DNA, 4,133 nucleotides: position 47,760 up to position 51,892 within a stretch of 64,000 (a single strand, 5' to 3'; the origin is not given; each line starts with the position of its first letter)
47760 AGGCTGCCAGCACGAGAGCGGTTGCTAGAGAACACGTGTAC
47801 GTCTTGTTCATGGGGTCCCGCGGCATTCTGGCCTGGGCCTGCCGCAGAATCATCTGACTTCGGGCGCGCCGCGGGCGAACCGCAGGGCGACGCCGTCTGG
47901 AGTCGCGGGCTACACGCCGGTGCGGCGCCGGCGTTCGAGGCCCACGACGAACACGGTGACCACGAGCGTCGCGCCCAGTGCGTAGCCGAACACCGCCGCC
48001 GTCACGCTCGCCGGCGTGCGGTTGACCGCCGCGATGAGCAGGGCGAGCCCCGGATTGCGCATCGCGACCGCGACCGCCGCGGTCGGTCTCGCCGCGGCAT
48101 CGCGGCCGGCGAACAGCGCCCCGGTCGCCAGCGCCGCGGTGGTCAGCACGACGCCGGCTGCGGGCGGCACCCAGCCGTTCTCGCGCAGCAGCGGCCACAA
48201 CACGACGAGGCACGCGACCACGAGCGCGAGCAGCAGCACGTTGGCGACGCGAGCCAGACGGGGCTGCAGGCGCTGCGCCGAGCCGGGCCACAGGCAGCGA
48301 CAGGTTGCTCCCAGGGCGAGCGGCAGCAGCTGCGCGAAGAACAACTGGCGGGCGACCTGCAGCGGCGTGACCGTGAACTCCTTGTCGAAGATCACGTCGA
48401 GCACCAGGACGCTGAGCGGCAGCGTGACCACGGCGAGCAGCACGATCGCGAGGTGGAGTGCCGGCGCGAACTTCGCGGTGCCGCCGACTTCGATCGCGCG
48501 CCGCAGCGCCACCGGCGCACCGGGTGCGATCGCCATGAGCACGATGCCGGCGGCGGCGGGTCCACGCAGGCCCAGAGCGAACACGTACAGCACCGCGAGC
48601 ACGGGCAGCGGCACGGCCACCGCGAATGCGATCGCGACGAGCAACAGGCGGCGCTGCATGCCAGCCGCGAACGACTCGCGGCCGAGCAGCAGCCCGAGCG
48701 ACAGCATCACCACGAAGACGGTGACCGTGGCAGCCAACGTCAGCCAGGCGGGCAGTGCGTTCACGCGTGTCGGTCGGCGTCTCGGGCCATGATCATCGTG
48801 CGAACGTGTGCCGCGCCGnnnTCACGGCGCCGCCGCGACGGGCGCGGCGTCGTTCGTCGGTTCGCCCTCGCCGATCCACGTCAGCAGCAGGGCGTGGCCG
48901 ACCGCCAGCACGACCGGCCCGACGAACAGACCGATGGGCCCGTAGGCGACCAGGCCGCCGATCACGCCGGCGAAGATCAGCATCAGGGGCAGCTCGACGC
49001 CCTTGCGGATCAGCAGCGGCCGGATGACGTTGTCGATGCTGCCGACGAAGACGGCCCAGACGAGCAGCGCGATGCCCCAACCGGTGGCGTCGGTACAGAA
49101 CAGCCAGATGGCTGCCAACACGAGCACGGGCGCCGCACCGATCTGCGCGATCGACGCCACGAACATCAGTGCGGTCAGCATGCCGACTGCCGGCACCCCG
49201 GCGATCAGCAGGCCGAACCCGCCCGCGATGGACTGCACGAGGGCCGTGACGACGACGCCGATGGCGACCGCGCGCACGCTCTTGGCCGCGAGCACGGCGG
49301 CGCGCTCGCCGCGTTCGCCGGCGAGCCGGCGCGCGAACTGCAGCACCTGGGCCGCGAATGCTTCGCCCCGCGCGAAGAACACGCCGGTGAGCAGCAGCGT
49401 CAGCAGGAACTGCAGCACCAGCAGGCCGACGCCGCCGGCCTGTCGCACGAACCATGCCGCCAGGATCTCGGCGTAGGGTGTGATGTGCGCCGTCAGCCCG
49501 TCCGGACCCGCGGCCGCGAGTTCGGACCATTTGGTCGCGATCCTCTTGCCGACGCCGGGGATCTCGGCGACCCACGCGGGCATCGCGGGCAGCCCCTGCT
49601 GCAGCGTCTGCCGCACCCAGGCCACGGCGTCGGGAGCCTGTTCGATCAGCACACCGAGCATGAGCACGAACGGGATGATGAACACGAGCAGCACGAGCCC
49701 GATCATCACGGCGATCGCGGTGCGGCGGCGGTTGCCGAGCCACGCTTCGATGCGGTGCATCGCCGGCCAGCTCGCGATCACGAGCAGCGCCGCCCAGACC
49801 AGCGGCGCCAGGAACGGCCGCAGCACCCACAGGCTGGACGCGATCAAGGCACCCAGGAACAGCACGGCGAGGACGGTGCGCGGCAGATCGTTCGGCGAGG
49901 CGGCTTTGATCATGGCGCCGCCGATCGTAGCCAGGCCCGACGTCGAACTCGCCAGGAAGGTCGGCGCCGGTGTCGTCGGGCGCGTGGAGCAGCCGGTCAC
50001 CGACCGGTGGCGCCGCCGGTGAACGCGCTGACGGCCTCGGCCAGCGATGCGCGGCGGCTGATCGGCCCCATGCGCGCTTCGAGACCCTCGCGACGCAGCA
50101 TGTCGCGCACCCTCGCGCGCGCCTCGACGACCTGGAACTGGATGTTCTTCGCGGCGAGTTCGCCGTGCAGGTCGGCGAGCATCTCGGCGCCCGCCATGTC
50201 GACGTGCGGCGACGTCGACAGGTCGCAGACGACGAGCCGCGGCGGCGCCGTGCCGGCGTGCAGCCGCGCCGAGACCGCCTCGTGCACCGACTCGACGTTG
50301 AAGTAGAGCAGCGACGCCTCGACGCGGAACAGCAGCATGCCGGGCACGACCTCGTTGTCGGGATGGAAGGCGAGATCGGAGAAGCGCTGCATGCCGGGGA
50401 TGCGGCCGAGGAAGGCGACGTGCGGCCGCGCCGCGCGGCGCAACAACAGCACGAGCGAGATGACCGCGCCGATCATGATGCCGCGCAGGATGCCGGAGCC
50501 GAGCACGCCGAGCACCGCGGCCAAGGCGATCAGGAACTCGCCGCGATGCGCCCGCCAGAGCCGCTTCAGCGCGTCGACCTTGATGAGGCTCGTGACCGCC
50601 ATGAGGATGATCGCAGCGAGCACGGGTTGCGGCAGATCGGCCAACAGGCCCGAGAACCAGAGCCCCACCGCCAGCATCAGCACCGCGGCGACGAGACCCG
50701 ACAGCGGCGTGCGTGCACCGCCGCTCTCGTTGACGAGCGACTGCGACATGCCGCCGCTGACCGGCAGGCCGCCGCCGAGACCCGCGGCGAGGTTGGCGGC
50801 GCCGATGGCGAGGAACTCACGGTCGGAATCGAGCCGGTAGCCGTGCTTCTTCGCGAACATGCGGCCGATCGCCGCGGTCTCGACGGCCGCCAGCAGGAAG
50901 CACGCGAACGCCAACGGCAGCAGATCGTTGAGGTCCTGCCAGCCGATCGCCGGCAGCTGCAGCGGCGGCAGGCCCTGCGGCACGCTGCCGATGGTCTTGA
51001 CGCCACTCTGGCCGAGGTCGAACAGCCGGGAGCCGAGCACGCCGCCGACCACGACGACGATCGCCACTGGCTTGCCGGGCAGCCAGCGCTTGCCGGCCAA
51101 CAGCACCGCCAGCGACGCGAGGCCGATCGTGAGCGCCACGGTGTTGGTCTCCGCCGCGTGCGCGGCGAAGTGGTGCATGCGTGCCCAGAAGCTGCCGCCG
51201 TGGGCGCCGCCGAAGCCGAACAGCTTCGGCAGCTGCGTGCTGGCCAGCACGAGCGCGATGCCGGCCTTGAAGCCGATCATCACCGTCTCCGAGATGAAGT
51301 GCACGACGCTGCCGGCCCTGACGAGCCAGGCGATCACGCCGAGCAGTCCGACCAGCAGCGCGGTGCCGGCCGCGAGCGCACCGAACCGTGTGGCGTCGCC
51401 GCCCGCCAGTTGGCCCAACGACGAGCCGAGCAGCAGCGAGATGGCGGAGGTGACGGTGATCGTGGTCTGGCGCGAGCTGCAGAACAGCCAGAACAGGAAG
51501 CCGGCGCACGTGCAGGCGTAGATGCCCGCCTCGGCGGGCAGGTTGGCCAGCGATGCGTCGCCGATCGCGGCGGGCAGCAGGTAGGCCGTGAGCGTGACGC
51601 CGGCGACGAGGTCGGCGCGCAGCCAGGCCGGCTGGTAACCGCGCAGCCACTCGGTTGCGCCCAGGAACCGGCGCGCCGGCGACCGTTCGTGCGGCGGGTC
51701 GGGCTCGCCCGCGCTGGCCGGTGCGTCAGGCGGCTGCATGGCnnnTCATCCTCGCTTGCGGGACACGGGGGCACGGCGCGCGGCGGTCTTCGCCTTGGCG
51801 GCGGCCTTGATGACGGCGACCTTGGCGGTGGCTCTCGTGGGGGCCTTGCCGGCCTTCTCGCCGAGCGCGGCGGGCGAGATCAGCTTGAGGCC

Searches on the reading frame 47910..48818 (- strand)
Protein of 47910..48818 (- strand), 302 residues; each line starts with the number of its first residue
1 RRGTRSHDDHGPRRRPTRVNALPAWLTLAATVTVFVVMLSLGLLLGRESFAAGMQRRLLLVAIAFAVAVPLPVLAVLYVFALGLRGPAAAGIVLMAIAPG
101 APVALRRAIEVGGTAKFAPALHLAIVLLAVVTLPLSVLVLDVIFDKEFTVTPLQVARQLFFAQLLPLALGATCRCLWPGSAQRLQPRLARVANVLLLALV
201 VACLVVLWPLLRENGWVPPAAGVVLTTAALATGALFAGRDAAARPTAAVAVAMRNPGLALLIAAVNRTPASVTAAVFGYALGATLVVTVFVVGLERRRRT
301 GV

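Call 23: search_protein_families(library=pfam, proteins=[window:47910-48818:-], max_evalue=0.001)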
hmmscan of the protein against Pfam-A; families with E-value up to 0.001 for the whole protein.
window:47910-48818:- (302 aa): 1 family
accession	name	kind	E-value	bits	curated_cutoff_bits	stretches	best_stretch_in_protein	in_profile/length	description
PF01758.21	SBF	-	1.2e-07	32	24.3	1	32-205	2-182/191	Sodium Bile acid symporter family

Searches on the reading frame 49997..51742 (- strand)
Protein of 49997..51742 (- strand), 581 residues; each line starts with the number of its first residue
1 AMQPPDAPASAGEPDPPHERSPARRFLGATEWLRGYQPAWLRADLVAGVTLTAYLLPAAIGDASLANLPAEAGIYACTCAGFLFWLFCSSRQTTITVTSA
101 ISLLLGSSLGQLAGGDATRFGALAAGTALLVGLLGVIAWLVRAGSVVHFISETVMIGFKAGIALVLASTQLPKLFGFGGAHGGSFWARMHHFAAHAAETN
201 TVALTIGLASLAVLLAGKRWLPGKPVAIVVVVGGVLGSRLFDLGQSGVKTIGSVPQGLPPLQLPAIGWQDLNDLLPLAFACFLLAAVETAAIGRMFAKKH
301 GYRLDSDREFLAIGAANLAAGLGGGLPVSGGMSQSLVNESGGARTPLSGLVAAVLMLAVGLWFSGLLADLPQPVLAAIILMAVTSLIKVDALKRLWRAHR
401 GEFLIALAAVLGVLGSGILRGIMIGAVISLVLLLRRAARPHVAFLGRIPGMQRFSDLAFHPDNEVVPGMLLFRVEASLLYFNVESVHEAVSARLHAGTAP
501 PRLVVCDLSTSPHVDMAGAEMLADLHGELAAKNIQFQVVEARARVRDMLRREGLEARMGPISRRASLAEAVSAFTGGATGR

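Call 23: search_protein_families(library=pfam, proteins=[window:49997-51742:-], max_evalue=0.001)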
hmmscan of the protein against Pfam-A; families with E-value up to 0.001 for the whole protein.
window:49997-51742:- (581 aa): 4 families
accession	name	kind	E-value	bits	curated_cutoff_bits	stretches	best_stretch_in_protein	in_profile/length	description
PF00916.26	Sulfate_transp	-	3.5e-89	299.7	23.2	1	41-408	1-379/380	Sulfate permease family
PF01740.26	STAS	-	1.1e-12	48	22.6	1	461-561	2-99/106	STAS domain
PF16983.11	MFS_MOT1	-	1.3e-07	32.3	30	1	272-385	11-110/111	Molybdate transporter of MFS superfamily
PF13466.11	STAS_2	-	1.3e-06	28.9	29.2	1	482-554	11-79/80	STAS domain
